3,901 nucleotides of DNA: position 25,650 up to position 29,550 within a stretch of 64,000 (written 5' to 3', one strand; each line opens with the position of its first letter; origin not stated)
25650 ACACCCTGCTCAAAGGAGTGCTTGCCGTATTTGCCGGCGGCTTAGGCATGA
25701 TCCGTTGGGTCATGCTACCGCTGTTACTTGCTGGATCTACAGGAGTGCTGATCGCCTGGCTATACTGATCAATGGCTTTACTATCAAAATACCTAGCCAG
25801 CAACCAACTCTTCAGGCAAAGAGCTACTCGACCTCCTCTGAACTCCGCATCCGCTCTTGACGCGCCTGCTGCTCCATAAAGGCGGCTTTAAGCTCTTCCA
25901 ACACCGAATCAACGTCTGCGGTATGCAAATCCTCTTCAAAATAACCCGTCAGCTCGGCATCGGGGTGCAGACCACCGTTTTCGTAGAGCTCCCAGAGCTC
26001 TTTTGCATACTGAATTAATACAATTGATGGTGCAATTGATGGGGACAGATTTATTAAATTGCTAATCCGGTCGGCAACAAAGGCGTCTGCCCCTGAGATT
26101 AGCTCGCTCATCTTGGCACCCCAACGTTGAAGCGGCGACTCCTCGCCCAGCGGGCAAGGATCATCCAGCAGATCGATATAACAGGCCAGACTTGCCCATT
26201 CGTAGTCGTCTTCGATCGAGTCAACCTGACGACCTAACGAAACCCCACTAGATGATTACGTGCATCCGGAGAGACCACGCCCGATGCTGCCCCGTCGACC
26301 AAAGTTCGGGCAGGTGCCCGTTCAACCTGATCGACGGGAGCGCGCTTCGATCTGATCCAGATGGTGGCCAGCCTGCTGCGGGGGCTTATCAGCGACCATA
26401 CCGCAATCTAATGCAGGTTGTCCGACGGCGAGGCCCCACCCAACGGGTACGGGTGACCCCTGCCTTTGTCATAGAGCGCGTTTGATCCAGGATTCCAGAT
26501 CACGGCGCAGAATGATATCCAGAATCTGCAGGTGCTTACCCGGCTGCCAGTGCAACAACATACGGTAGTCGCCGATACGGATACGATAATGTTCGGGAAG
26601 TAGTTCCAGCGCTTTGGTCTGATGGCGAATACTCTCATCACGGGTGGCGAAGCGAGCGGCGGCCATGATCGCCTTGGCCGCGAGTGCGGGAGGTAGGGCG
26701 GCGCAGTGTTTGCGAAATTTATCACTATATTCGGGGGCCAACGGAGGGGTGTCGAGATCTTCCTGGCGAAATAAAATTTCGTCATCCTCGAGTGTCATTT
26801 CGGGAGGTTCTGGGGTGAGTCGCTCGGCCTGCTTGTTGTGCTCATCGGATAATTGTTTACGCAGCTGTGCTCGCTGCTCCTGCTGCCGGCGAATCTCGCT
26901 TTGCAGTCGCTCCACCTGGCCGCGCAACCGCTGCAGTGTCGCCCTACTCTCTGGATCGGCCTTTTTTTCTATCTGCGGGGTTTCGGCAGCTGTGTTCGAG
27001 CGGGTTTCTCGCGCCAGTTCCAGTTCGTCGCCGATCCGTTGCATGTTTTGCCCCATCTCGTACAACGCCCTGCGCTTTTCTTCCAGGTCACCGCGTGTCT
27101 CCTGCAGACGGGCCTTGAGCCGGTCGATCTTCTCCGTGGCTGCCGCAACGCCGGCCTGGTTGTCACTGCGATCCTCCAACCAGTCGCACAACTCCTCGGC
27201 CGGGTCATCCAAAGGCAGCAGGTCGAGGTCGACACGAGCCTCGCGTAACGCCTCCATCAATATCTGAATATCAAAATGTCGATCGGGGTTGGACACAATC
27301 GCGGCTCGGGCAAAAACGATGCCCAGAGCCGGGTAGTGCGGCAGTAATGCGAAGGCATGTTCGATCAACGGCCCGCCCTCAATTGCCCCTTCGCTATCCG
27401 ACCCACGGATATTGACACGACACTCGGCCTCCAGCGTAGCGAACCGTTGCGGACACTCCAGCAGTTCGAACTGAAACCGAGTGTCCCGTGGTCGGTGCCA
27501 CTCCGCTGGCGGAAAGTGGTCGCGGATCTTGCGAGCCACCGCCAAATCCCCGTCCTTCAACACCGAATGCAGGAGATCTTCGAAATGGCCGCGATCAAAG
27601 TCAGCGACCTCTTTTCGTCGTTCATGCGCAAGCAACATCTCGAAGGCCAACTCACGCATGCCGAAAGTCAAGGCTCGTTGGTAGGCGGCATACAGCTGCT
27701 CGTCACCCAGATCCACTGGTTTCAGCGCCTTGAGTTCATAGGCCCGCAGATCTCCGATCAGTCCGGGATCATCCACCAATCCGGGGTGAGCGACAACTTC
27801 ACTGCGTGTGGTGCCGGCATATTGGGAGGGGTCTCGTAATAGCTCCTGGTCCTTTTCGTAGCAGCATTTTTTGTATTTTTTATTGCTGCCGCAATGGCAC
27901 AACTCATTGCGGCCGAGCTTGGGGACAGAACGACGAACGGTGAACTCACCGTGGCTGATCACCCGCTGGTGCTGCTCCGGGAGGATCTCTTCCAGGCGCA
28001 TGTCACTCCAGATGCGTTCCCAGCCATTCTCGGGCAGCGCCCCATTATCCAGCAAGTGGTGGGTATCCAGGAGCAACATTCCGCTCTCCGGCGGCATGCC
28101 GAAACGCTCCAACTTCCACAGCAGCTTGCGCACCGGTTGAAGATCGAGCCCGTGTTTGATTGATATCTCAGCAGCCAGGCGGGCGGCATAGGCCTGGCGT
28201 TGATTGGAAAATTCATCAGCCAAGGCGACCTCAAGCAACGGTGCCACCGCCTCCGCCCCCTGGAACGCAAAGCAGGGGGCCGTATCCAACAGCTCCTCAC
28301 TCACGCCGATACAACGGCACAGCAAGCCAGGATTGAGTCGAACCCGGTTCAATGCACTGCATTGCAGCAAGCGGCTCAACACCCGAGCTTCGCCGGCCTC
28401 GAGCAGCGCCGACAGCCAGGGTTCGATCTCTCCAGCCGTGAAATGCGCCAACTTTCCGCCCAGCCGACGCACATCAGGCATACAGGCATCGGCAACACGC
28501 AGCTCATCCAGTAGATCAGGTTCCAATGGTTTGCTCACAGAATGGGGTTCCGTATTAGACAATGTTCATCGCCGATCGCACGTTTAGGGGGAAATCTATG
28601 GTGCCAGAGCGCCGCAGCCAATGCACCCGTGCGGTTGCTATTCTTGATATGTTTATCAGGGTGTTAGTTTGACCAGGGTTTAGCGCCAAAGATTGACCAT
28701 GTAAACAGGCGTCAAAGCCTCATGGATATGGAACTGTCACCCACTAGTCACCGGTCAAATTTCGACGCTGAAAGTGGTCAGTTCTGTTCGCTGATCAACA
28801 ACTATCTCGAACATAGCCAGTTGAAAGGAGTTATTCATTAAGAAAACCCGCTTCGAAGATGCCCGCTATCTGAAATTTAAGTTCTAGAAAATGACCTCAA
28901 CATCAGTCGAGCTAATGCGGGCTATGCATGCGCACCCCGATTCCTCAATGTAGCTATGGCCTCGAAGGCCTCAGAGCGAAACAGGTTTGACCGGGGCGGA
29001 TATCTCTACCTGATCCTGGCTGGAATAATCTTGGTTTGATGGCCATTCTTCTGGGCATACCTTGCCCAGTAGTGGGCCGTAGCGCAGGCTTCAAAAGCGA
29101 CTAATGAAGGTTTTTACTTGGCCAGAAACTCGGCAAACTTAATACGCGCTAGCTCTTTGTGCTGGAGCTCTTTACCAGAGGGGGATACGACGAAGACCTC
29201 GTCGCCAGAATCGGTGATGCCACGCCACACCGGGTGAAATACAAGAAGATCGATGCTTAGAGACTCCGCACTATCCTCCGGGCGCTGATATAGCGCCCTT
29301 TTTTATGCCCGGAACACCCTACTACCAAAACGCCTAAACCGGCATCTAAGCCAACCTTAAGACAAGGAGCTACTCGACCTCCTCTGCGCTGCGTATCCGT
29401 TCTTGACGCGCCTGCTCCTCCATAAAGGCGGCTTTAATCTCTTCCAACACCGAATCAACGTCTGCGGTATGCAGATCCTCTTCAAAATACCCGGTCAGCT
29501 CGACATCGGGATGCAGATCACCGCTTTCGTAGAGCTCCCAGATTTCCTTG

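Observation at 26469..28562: Solitary 697-aa protein fusing a SEC-C zinc motif and a long coiled coil to a C-terminal RelE/ParE-like toxin fold, with no separate antitoxin gene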

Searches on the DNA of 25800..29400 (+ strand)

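Call 65: search_rna_families(source=window, start=25800, end=29400, threshold=evalue, max_evalue=0.1)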
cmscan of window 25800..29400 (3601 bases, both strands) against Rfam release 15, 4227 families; matches with E-value up to 0.1: 0.
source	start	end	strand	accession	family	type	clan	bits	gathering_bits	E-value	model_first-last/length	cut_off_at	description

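Call 71: search_dna_similar(query=window:28563-29158:+, collection=plasmids, mode=distant, max_rows=8)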
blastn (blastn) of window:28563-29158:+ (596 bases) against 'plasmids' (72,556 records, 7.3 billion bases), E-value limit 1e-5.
No match.

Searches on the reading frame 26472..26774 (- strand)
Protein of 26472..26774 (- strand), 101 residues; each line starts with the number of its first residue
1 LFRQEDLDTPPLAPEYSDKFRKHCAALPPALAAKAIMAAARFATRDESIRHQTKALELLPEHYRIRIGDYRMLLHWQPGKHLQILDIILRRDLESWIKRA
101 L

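Call 8: search_protein_families(library=pfam, proteins=[window:26472-26774:-], max_evalue=10)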
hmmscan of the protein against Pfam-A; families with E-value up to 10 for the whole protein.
seq(101 aa): 1 family
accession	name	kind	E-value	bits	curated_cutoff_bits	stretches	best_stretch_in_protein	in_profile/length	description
PF05016.21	ParE_toxin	-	0.032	15.3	23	1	17-92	4-87/89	ParE toxin of type II toxin-antitoxin system, parDE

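Call 17: search_solved_structures(query=A2, max_evalue=10, show_alignments=3)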
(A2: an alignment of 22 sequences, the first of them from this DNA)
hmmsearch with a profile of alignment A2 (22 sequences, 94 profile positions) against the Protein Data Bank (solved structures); distinct sequences matched with E-value up to 10: 12.
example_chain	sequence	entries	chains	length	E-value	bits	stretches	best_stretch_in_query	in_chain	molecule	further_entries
4d4e_A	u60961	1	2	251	0.024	17.8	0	14-48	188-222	ARMADILLO REPEAT PROTEIN ARM00016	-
3g5o_B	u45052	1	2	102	0.035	17.3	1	5-85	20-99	Uncharacterized protein Rv2866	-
5mfb_A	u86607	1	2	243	0.052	16.7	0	14-43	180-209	YIII(Dq)4CqI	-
1vol_A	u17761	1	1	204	0.063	16.4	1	19-70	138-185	PROTEIN (TRANSCRIPTION FACTOR IIB (TFIIB))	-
1c9b_A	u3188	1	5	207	0.063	16.4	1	19-70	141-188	GENERAL TRANSCRIPTION FACTOR IIB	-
2phg_A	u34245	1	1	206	0.065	16.4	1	19-70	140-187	Transcription initiation factor IIB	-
5wh1_A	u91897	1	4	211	0.065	16.4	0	19-70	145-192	Transcription initiation factor IIB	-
1tfb_A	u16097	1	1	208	0.072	16.3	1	19-70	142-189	TFIIB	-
3bpq_B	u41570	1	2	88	0.078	16.1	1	7-62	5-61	Toxin RelE3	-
29vf_M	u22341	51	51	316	0.23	14.6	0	19-69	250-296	Transcription initiation factor IIB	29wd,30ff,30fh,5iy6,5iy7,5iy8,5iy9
6pfj_T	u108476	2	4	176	0.45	13.7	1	27-63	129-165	AmfC protein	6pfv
7eqg_J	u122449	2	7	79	1.5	12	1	17-57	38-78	AcrIF5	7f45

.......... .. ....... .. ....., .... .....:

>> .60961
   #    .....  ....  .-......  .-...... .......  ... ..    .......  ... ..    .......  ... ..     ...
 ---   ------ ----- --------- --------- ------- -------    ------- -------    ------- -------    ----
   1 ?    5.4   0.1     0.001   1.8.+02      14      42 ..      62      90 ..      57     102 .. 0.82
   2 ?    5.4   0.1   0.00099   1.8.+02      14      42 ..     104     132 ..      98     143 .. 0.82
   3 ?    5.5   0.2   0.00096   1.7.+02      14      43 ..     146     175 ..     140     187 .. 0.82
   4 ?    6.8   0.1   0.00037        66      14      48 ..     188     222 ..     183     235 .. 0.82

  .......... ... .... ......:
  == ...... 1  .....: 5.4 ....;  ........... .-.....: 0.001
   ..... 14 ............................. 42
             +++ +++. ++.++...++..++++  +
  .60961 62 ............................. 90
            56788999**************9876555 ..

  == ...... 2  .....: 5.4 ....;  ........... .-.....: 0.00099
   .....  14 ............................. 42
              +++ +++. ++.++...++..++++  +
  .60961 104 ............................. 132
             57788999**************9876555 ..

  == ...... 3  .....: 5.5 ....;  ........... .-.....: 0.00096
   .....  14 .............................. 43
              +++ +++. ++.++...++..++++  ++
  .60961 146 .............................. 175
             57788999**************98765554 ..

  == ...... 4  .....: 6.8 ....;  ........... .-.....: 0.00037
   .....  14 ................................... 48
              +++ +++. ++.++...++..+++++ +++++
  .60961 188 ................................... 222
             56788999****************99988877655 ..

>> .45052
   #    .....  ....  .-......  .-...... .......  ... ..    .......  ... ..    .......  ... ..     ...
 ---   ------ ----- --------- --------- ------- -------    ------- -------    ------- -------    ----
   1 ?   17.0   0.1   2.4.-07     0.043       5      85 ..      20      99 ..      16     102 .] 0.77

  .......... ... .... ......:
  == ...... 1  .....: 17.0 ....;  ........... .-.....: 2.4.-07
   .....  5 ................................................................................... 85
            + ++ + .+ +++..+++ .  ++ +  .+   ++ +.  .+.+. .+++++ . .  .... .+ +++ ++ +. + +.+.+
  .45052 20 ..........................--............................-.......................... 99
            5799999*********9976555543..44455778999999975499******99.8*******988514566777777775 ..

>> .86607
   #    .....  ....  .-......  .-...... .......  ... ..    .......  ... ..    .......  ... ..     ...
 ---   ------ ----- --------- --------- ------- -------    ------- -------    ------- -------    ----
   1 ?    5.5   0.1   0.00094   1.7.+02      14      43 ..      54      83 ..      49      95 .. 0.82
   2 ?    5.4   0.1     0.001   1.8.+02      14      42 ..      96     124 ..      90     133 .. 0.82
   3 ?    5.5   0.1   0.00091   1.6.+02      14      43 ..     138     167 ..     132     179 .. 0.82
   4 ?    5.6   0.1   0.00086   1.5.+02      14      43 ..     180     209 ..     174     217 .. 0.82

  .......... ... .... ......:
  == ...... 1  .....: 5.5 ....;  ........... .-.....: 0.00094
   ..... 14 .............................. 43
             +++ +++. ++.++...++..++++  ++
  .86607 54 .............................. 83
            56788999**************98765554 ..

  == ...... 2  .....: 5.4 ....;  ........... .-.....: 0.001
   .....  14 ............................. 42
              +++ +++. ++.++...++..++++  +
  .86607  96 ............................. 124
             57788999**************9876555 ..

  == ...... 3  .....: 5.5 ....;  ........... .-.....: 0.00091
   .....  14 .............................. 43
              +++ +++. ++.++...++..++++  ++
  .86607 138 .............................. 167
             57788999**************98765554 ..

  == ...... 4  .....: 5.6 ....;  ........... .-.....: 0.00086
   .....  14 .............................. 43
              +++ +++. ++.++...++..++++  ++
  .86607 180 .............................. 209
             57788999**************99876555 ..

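Call 18: search_protein_families(library=pfam, alignment_id=A2, max_evalue=1)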
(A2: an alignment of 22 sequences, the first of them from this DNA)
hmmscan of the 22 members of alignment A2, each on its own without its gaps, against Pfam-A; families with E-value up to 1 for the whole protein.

A. member 1, seq(92 aa): 1 family
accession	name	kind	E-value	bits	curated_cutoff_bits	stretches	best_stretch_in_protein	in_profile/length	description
PF05016.21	ParE_toxin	-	0.031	15.3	23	1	7-83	3-87/89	ParE toxin of type II toxin-antitoxin system, parDE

B. families by the number of members that match (of 22 scanned): 7 families
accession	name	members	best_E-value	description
PF24732.2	ParE_like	20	1.9e-08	ParE-like toxin domain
PF05016.21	ParE_toxin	11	0.0045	ParE toxin of type II toxin-antitoxin system, parDE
PF07729.17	FCD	1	0.017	FCD domain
PF05015.19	HigB-like_toxin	1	0.058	RelE-like toxin of type II toxin-antitoxin system HigB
PF25417.1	DUF7889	1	0.075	Family of unknown function (DUF7889)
PF19204.5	DUF5876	1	0.098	Family of unknown function (DUF5876)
PF12790.13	T6SS-SciN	1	0.15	Type VI secretion lipoprotein, VasD, EvfM, TssJ, VC_A0113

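Call 43: predict_structure(alignment_id=A2)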
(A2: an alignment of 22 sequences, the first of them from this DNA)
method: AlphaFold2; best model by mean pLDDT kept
length: 92 residues; sequences in the alignment: 22
mean_pLDDT: 95.4   pTM: 0.85
mean pLDDT of the five models: 95.4, 95.2, 94.8, 94.7, 94.4
residues with pLDDT >= 90: 87; 70-90: 4; 50-70: 1; < 50: 0
segments of 3 or more residues with pLDDT < 50: none
pLDDT, mean of each block of 10 residues (from residue 1): 91 98 97 94 95 97 96 97 96 89
secondary structure, 60 per line:
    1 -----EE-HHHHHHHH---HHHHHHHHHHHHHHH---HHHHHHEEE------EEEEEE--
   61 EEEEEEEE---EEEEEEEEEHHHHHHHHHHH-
elements in order: H9-16 H20-34 H38-43 E44-46 E53-58 E61-68 E72-80 H81-91

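Call 46: fold_search(model_id=the predicted structure, library=pdb)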
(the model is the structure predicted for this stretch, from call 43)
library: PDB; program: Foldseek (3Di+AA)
matches with E <= 10: 842; with E <= 0.001: 7
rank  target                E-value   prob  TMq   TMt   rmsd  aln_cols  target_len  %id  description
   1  3bpq_B                5.2e-05  1.00  0.67  0.71   3.3        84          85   18  Crystal Structure of RelB-RelE antitoxin-toxin complex from Methanococcus jannaschii (released 2008-12-23)
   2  3bpq_D                2.1e-04  1.00  0.69  0.73   2.9        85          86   16  Crystal Structure of RelB-RelE antitoxin-toxin complex from Methanococcus jannaschii (released 2008-12-23)
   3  2khe_MODEL_1_A        2.2e-04  1.00  0.67  0.69   3.1        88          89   24  Solution Structure of the Bacterial Toxin Rele from Thermus Thermophilus HB8 (released 2010-03-31)
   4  3g5o_B                2.2e-04  1.00  0.63  0.70   3.3        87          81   26  The crystal structure of the toxin-antitoxin complex RelBE2 (Rv2865-2866) from Mycobacterium tuberculosis (released 2009-04-14)
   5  1wmi_A                3.1e-04  1.00  0.64  0.66   3.4        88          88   23  Crystal structure of archaeal RelE-RelB complex from Pyrococcus horikoshii OT3 (released 2005-03-15)
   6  9g12_B                4.8e-04  1.00  0.63  0.68   3.5        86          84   21  Mycobacterium tuberculosis RelBE1 toxin-antitoxin system; rv1247c (relB1 antitoxin), rv1246c (relE1 toxin) (released 2025-12-17)
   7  3g5o_C                9.3e-04  1.00  0.63  0.66   3.8        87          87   26  The crystal structure of the toxin-antitoxin complex RelBE2 (Rv2865-2866) from Mycobacterium tuberculosis (released 2009-04-14)
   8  6af4_A                1.2e-03  1.00  0.50  0.41   4.8        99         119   10  Toxin-Antitoxin module from Streptococcus pneumoniae (released 2019-08-14)
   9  9g12_A                1.7e-03  1.00  0.70  0.74   2.4        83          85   20  Mycobacterium tuberculosis RelBE1 toxin-antitoxin system; rv1247c (relB1 antitoxin), rv1246c (relE1 toxin) (released 2025-12-17)
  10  6af4_C                1.7e-03  1.00  0.50  0.41   4.8        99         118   10  Toxin-Antitoxin module from Streptococcus pneumoniae (released 2019-08-14)
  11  8c24_B                2.2e-03  1.00  0.58  0.58   4.4        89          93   10  ParDE1 toxin-antitoxin complex from Mycobacterium tuberculosis (rv1960c-rv1959c) (released 2023-12-20)
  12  6af3_A                3.7e-03  1.00  0.54  0.46   4.4        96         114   14  Toxin-Antitoxin module from Streptococcus pneumoniae (released 2019-08-14)
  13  9lew_B                5.2e-03  1.00  0.70  0.71   2.7        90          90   16  The crystal structure of DinJ-YafQ complex from Vibrio cholerae (released 2025-07-30)
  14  4ml0_B                5.2e-03  1.00  0.62  0.63   3.4        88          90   15  Crystal structure of E.coli DinJ-YafQ complex (released 2014-06-25)
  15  6x0a_C                5.2e-03  1.00  0.58  0.58   4.1        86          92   14  X-ray structure of a chimeric ParDE toxin-antitoxin complex from Mesorhizobium opportunistum (released 2020-11-25)
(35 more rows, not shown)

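Call 53: search_protein_representatives(alignment_id=A2)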
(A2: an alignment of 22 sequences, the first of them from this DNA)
Query: 22 sequences, 94 profile positions. Proteins with E-value up to 0.001 (for the whole library): 783; up to 1e-10: 536; up to 1e-30: 27. The best 150 are listed.
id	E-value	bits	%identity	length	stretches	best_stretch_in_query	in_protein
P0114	4.2e-38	145.3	-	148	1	2-92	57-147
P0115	2.2e-37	143.0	-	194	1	2-92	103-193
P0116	3.2e-36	139.2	-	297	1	1-93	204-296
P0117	3.5e-34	132.7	-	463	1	2-92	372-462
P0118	5.4e-34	132.1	-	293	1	1-93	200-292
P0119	1.5e-33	130.7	-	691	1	2-92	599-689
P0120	3.2e-33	129.6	-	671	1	3-92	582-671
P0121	3.8e-33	129.4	-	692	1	1-92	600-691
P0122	6.6e-33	128.6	-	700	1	2-93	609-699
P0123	7.7e-33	128.4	-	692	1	1-93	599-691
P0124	1.3e-32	127.7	-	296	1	1-91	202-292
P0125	2.6e-32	126.7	-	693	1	1-92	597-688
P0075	2.9e-32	126.6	-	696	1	4-92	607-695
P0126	2.9e-32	126.6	-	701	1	2-92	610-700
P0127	3.0e-32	126.5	-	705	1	1-93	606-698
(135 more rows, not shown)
